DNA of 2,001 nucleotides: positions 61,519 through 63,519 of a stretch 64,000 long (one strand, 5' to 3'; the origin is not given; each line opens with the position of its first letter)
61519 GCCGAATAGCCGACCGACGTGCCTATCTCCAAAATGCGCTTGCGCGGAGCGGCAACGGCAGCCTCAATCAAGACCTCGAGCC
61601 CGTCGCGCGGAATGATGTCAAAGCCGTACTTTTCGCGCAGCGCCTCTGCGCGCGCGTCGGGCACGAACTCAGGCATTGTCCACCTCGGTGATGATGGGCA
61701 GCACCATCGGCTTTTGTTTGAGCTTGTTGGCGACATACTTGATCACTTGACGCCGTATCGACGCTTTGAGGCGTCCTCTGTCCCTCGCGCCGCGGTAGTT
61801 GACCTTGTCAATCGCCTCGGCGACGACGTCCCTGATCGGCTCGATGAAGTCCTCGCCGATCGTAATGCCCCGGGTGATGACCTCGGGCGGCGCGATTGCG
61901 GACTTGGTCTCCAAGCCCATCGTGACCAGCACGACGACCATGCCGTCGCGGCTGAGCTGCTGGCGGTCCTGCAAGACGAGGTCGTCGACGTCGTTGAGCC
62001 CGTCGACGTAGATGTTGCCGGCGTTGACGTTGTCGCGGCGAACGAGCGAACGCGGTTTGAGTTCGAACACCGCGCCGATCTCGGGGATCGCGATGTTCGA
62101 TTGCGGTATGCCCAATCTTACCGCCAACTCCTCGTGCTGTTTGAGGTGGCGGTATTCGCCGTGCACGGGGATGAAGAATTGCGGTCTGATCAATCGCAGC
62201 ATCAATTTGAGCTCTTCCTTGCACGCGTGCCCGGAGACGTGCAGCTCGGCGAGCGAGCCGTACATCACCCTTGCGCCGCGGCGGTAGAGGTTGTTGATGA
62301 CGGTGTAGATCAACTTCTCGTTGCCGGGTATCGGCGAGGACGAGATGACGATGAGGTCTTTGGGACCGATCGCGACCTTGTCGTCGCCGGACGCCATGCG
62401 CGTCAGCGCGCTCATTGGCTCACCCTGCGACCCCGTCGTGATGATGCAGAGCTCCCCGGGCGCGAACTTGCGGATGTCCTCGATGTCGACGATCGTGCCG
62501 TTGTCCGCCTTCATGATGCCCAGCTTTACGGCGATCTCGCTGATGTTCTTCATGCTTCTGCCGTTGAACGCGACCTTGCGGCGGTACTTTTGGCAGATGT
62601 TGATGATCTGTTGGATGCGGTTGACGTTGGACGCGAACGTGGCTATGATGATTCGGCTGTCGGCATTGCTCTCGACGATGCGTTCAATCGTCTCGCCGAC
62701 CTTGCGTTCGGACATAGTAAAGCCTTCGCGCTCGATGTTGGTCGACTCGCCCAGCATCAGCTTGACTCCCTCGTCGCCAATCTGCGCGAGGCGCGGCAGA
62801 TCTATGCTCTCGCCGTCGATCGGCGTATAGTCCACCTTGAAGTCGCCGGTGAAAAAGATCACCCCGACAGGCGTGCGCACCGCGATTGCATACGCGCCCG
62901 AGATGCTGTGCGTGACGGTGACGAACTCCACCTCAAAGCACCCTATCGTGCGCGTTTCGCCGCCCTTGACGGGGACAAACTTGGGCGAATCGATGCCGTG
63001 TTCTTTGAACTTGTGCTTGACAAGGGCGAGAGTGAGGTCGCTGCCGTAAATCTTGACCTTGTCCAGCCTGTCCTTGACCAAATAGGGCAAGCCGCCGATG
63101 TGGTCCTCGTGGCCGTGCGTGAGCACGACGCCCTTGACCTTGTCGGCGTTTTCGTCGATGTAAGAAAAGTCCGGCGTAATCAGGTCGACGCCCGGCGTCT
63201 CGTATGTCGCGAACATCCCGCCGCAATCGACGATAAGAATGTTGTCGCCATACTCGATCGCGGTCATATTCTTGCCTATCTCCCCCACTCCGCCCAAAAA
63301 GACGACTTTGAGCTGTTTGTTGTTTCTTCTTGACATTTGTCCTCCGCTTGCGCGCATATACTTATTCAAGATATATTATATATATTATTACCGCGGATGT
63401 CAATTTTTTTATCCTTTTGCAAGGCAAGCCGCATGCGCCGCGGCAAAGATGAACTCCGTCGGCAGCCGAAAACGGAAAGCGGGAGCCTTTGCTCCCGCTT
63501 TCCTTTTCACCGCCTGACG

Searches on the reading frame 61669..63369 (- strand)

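Call 78: search_protein_families(library=pfam, proteins=[window:61669-63369:-], max_evalue=0.01)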
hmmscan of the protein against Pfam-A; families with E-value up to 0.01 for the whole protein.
window:61669-63369:- (566 aa): 5 families
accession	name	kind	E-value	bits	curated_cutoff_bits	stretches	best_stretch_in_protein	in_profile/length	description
PF22505.1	RNase_J_b_CASP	-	1.5e-46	157.7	27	1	238-361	2-126/126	Ribonuclease J, beta-CASP domain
PF17770.6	RNase_J_C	-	4.9e-23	82.5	23.8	1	465-563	1-102/102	Ribonuclease J C-terminal domain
PF00753.33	Lactamase_B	-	1.4e-12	48.4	22.7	1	32-178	5-151/196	Metallo-beta-lactamase superfamily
PF12706.13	Lactamase_B_2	-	1.4e-11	44.8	27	1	72-178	25-144/200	Beta-lactamase superfamily domain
PF07521.17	RMMBL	-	3e-11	43.6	21.6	1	376-421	11-58/63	Zn-dependent metallo-hydrolase RNA specificity domain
